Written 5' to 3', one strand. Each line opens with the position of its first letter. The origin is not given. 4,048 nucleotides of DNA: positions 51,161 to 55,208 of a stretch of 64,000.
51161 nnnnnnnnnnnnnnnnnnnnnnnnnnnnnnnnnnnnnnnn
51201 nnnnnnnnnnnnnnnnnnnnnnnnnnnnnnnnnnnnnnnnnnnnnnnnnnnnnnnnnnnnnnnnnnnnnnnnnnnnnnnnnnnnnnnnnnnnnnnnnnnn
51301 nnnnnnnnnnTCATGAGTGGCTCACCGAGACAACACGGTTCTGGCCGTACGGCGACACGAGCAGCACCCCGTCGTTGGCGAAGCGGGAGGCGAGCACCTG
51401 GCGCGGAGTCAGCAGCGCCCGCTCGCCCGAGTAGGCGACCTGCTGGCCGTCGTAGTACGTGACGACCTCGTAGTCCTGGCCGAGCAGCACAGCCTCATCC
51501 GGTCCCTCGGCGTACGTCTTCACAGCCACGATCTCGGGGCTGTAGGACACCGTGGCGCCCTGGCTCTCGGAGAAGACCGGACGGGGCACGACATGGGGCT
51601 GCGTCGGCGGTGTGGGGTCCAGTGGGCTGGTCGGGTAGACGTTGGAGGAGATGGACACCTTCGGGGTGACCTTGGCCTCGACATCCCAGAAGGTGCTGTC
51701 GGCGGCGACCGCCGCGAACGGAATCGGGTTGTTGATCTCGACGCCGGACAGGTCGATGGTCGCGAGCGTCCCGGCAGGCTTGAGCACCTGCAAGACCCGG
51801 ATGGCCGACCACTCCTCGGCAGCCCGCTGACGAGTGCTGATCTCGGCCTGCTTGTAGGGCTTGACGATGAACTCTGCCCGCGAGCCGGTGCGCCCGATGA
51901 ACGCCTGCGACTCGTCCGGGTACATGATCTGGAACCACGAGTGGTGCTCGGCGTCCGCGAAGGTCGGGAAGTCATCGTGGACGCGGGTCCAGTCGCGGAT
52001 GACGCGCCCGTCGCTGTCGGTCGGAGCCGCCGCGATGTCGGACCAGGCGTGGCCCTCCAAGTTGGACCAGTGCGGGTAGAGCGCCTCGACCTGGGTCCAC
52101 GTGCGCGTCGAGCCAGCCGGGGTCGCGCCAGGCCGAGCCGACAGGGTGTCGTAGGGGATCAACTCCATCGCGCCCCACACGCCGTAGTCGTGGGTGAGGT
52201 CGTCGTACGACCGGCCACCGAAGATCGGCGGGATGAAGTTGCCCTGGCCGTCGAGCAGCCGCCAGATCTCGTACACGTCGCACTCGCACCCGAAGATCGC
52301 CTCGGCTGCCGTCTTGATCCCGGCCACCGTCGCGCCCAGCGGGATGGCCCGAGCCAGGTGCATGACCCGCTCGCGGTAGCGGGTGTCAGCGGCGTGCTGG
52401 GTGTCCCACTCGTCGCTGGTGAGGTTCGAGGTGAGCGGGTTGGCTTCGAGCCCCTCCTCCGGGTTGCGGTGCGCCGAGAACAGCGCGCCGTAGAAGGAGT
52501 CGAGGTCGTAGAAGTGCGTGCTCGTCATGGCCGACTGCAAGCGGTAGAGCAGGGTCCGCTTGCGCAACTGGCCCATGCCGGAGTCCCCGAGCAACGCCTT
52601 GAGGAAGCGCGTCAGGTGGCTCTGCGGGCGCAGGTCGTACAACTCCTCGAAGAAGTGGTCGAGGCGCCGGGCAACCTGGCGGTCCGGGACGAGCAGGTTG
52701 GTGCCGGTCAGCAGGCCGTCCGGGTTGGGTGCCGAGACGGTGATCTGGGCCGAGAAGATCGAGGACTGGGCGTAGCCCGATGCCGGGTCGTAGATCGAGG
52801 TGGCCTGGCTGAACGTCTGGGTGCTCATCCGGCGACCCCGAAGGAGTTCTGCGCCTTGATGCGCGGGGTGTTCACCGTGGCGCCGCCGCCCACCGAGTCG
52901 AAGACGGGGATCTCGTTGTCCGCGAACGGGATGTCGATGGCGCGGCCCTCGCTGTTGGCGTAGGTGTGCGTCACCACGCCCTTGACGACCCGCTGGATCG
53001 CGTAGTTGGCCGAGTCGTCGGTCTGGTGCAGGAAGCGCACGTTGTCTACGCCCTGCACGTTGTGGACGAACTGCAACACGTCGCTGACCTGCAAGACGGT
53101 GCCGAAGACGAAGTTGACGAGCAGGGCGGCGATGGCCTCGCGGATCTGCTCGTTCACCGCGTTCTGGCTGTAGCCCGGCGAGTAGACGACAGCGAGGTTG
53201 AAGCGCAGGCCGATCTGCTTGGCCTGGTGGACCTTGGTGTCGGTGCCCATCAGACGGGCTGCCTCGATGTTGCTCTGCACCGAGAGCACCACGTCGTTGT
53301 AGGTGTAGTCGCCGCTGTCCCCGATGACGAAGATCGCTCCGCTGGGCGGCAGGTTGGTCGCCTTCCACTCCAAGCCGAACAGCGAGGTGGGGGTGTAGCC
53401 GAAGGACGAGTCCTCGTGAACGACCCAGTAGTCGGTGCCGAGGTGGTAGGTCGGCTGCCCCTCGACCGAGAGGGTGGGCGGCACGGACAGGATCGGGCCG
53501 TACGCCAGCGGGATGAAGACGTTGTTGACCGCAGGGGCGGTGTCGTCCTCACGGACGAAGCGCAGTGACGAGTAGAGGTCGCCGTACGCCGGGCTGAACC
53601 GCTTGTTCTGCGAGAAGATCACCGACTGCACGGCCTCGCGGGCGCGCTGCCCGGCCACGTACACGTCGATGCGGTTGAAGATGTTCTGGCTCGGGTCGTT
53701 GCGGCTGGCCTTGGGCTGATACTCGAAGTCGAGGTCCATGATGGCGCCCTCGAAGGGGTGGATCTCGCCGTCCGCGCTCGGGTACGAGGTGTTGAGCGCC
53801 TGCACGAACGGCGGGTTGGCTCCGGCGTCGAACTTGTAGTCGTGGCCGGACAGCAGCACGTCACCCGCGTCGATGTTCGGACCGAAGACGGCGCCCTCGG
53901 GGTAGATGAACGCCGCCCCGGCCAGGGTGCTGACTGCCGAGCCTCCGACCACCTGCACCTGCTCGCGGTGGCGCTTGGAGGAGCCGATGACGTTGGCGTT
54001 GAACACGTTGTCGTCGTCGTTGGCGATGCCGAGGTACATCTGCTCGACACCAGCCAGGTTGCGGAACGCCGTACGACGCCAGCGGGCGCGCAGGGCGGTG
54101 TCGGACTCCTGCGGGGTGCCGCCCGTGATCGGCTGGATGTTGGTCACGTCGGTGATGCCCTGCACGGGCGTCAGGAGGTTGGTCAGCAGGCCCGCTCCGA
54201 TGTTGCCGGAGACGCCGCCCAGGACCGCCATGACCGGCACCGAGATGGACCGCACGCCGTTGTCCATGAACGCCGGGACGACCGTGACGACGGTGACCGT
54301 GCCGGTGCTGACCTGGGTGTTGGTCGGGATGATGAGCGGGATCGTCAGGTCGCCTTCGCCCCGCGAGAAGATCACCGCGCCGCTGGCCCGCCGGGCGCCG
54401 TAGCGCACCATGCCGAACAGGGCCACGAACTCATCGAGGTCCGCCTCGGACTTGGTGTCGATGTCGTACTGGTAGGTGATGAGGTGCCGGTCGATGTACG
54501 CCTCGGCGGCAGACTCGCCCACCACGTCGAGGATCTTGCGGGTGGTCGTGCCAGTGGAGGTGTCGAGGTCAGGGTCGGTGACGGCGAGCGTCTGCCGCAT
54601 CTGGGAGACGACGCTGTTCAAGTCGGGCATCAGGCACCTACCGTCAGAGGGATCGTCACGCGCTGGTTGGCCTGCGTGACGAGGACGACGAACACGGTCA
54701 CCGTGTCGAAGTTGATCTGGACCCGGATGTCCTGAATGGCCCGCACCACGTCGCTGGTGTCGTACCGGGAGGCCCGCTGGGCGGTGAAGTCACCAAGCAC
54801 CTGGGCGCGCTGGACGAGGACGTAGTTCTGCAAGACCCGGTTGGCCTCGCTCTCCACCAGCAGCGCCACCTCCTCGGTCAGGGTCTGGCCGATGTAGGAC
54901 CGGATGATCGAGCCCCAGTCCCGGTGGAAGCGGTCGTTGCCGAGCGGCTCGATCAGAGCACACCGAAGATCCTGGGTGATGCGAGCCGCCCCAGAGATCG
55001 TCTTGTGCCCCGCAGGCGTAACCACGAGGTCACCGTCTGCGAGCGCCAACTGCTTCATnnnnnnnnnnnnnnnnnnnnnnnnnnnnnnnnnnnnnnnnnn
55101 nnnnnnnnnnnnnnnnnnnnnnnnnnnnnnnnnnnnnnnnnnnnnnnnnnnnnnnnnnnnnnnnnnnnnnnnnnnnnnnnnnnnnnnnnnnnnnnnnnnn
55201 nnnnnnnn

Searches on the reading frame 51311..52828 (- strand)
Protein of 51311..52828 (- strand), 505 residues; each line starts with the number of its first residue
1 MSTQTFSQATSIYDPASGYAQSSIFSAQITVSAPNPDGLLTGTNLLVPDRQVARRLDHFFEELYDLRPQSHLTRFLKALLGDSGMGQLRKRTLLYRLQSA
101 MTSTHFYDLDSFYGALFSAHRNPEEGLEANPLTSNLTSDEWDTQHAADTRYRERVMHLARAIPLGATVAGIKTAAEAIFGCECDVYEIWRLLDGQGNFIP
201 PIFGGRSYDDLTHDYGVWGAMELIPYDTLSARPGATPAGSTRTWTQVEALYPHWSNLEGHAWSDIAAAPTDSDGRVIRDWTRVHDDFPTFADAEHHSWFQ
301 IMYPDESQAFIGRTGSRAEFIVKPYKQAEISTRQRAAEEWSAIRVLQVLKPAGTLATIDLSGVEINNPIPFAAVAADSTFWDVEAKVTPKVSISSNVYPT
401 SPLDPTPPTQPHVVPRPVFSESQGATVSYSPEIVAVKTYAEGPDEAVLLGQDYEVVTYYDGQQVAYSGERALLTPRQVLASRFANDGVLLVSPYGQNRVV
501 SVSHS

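Call 10: search_protein_families(library=pfam, proteins=[window:51311-52828:-], max_evalue=0.01)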
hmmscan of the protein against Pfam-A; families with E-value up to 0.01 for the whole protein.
window:51311-52828:- (505 aa): 1 family
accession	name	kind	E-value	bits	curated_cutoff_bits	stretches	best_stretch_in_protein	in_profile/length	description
PF23970.1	DUF7297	-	8.4e-45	153.8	27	2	46-194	9-157/449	Family of unknown function (DUF7297)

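Call 11: search_protein_families(library=phrogs, proteins=[window:51311-52828:-], max_evalue=0.001)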
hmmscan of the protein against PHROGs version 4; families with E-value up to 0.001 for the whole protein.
window:51311-52828:- (505 aa): 1 family
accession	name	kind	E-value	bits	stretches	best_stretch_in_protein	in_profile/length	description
phrog_2813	-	head and packaging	2e-43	149.9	2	46-196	9-159/451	virion structural protein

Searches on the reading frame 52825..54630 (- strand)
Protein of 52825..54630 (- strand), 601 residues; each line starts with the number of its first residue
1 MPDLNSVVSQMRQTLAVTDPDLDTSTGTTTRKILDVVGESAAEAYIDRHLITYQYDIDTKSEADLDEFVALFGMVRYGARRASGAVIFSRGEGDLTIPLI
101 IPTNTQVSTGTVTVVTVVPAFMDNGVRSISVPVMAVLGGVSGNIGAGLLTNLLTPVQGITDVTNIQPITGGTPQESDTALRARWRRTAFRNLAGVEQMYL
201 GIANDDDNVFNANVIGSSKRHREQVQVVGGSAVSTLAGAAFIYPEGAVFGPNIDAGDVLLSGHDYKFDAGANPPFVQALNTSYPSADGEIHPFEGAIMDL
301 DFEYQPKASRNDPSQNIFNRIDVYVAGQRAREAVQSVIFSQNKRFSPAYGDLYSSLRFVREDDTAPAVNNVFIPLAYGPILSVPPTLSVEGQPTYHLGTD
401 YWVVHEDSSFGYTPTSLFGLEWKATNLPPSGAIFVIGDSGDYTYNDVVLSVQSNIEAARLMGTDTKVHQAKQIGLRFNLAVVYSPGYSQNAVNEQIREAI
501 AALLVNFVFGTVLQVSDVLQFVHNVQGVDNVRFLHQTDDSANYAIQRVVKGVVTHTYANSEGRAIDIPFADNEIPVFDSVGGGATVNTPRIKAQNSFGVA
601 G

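Call 10: search_protein_families(library=pfam, proteins=[window:52825-54630:-], max_evalue=0.01)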
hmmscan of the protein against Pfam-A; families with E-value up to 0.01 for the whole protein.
window:52825-54630:- (601 aa): 1 family
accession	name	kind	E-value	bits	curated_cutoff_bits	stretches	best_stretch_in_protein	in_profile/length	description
PF04865.19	Baseplate_J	-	5.8e-22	78.7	21.1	2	63-188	3-126/255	Baseplate J-like protein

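Call 11: search_protein_families(library=phrogs, proteins=[window:52825-54630:-], max_evalue=0.001)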
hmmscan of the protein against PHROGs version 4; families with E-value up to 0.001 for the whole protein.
window:52825-54630:- (601 aa): 3 families
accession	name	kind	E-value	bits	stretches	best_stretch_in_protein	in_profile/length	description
phrog_6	-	tail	1.4e-42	147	1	2-578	70-538/548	baseplate wedge subunit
phrog_1608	-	tail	4.4e-07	30.5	1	443-550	70-184/192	tail protein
phrog_2103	-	tail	0.00012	22.6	1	44-160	48-158/162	baseplate protein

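Call 40: search_dna_similar(query=window:52825-54630:-, collection=phages, mode=protein, max_evalue=1e-10, max_rows=25)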
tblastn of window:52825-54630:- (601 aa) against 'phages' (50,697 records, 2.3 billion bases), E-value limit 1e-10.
Records with a match: 225; places in all: 225; records where one place covers at least 80% of the query: 224.
Best place of each record, by identity: <60% 225.
By first word of the organism name: Mycobacterium 210; Gordonia 9; Rhodococcus 4; Mycolicibacterium 1; Eggerthella 1.
By host as written in the record: Mycobacterium smegmatis mc2 155 160; Mycobacterium smegmatis mc#155 26; Mycobacterium sp. 7; Gordonia terrae 3612 6; - 4; Mycobacterium smegmatis mc2155 4; Gordonia terrae CAG3 3; Mycobacterium smegmatius mc2 155 3; and 8 more.
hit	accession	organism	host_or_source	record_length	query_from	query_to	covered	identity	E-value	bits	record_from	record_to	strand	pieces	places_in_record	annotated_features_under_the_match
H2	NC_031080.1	Mycobacterium phage Tonenili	Mycobacterium smegmatis mc2 155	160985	5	577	95%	31.6%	5e-64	234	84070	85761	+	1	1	baseplate wedge subunit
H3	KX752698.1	Mycobacterium phage Tonenili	Mycobacterium smegmatis mc2 155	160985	5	577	95%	31.6%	5e-64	234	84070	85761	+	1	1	baseplate J protein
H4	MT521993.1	Gordonia phage RedWattleHog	Gordonia terrae 3612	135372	15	577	94%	30.8%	2e-56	212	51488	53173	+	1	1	54: baseplate J protein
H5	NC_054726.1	Gordonia phage Stormageddon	Gordonia terrae CAG3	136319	15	577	94%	30.8%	2e-56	212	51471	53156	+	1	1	51: baseplate wedge subunit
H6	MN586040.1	Gordonia phage Stormageddon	Gordonia terrae CAG3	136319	15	577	94%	30.8%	2e-56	212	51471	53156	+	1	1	51: baseplate J protein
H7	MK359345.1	Mycobacterium phage QBert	Mycobacterium smegmatis mc2 155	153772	5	577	95%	30.3%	3e-61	226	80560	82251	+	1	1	134: baseplate wedge protein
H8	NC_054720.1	Mycobacterium phage QBert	Mycobacterium smegmatis mc2 155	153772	5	577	95%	30.3%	3e-61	226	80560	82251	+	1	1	134: baseplate wedge subunit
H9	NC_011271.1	Mycobacterium phage Cali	-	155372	5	577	95%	30.3%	3e-61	226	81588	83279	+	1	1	135: baseplate wedge subunit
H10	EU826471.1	Mycobacterium phage Cali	Mycobacterium sp.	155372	5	577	95%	30.3%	3e-61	226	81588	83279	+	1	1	135: hypothetical protein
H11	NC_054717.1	Mycobacterium phage CharlieB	Mycobacterium smegmatis mc2 155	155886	5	577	95%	30.3%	3e-61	226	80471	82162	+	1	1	134: baseplate wedge subunit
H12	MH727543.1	Mycobacterium phage CharlieB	Mycobacterium smegmatis mc2 155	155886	5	577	95%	30.3%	3e-61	226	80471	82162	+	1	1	134: baseplate J protein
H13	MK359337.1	Mycobacterium phage Flabslab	Mycobacterium smegmatis mc2 155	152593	5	577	95%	30.3%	4e-61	226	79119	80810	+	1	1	135: baseplate wedge protein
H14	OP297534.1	Mycobacterium phage Turret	Mycobacterium smegmatis mc2 155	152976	5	577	95%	30.3%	4e-61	226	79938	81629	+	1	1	136: baseplate J protein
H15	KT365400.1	Mycobacterium phage ErnieJ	Mycobacterium smegmatis mc2 155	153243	5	577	95%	30.3%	4e-61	226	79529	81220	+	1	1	baseplate J protein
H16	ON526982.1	Mycobacterium phage Guwapp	Mycobacterium smegmatis mc2 155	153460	5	577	95%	30.3%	4e-61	226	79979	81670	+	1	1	139: baseplate J protein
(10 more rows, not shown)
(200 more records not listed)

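Call 41: get_annotated_region(hit=H2, flank=14000)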
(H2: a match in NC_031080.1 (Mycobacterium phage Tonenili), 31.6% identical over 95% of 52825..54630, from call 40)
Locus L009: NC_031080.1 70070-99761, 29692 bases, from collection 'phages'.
description: Mycobacterium phage Tonenili, complete genome.
organism: Mycobacterium phage Tonenili (NCBI taxid 1891703)
taxonomy: Viruses; Duplodnaviria; Heunggongvirae; Uroviricota; Caudoviricetes; Ceeclamvirinae; Bixzunavirus; Bixzunavirus tonenili
host: Mycobacterium smegmatis mc2 155; source: mud; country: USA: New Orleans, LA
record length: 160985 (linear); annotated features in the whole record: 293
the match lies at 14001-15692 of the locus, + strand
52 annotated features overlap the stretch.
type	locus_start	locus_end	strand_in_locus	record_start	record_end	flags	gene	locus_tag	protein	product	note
CDS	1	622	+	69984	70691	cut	-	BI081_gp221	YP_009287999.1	hypothetical protein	-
CDS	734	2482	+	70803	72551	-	-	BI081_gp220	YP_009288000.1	tail sheath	-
CDS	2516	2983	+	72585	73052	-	-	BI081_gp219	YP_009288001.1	virion structural protein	-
CDS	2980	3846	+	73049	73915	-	-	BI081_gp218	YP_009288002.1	hypothetical protein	-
CDS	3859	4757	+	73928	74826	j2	-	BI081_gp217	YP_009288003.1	tail assembly chaperone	-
CDS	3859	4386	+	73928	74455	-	-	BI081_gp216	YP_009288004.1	tail assembly chaperone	-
CDS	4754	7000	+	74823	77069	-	-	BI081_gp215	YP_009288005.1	tail length tape measure protein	tape measure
CDS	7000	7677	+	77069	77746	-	-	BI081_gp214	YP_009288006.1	hypothetical protein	-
CDS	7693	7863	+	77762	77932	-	-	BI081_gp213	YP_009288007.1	hypothetical protein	-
CDS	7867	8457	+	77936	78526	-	-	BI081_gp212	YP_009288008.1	hypothetical protein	-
CDS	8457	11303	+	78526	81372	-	-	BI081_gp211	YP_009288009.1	virion structural protein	Minor tail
CDS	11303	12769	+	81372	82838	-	-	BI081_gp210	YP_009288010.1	minor tail protein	Minor tail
CDS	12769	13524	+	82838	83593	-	-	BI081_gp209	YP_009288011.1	minor tail protein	-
CDS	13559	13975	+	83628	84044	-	-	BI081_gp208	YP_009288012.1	baseplate protein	-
CDS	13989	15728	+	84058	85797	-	-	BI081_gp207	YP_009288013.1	baseplate wedge subunit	baseplate J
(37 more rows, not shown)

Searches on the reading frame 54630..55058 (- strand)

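Call 10: search_protein_families(library=pfam, proteins=[window:54630-55058:-], max_evalue=0.01)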
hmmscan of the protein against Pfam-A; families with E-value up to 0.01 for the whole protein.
window:54630-55058:- (142 aa): 0 families

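Call 11: search_protein_families(library=phrogs, proteins=[window:54630-55058:-], max_evalue=0.001)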
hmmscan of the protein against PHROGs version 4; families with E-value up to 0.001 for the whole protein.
window:54630-55058:- (142 aa): 3 families
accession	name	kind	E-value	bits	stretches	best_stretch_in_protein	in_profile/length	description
phrog_2669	-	tail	1.6e-26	94.1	1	4-139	5-135/138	baseplate protein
phrog_975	-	tail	5.2e-07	30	1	19-84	129-194/238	baseplate protein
phrog_43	-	tail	6.1e-06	26.9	1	17-79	12-74/126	baseplate wedge subunit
